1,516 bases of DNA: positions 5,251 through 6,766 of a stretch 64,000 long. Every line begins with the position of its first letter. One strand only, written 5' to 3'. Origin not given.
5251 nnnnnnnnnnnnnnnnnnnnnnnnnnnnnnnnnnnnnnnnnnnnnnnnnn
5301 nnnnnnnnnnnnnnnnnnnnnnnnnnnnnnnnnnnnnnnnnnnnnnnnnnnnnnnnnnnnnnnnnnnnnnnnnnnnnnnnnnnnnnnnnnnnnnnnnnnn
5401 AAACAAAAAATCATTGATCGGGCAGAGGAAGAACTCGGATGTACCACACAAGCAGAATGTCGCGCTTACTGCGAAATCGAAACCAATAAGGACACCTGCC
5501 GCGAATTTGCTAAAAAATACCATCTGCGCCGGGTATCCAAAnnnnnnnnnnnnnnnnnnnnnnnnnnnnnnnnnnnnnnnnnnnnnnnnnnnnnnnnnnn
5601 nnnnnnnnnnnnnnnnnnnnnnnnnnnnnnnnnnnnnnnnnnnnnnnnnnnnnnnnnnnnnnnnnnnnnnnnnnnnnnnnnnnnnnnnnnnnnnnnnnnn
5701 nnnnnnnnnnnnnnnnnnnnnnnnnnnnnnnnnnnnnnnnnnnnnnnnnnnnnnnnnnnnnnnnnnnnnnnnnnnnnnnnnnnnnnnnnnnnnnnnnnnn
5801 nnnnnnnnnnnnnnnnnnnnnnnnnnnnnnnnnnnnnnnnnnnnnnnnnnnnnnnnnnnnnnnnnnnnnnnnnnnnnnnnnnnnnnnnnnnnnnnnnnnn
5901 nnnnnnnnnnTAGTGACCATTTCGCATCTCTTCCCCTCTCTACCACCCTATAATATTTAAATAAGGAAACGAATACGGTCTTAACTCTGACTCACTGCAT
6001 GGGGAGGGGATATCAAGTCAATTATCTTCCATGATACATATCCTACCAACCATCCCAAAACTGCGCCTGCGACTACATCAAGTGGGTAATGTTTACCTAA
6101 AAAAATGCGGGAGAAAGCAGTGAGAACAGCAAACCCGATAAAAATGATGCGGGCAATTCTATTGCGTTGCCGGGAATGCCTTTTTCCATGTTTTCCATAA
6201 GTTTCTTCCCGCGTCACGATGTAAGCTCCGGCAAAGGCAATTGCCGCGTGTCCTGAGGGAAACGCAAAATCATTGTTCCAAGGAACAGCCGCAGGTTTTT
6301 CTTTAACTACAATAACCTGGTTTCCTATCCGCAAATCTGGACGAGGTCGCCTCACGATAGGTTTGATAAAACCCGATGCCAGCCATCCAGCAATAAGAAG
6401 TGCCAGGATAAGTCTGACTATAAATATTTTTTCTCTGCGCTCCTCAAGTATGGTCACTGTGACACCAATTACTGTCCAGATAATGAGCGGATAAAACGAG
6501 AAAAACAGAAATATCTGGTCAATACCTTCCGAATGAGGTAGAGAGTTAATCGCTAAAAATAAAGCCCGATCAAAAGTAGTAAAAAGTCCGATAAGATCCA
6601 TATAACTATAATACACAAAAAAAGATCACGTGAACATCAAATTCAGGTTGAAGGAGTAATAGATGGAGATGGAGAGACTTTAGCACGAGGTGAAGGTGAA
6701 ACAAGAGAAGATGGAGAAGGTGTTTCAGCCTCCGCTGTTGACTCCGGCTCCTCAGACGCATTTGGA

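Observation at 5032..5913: Secreted protein made of five tandem four-cysteine modules with an acidic tail, a possibly undescribed disulfide or metal-binding repeat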

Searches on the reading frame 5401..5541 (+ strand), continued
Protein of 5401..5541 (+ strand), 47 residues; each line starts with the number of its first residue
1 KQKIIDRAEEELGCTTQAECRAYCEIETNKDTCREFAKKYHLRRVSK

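Call 78: find_related_loci(query=P0017, collection=viral_contigs, flank=3000)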
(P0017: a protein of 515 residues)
Query P0017 (515 aa) in viral_contigs; peptide patterns used: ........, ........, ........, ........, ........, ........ (x = any residue, [..] = any of these).
6 stretches matched a pattern, but none encodes a relative of the query by tblastn (E <= 1e-3).
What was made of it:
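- Tried and rejected: The viral-contig scan found no relatives (call 78).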

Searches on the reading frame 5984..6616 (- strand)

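Call 17: search_protein_families(library=pfam, proteins=[window:5984-6616:-], max_evalue=0.01)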
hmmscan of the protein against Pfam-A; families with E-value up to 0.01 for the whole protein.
window:5984-6616:- (211 aa): 3 families
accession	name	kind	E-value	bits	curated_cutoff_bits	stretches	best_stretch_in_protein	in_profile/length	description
PF01569.27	PAP2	-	7.9e-25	87.5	27.2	1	67-199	3-125/130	PAP2 superfamily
PF14378.12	PAP2_3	-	1.7e-10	41.5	27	1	117-191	125-187/190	PAP2 superfamily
PF14360.12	PAP2_C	-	0.0092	17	27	0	121-192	8-69/74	PAP2 superfamily C-terminal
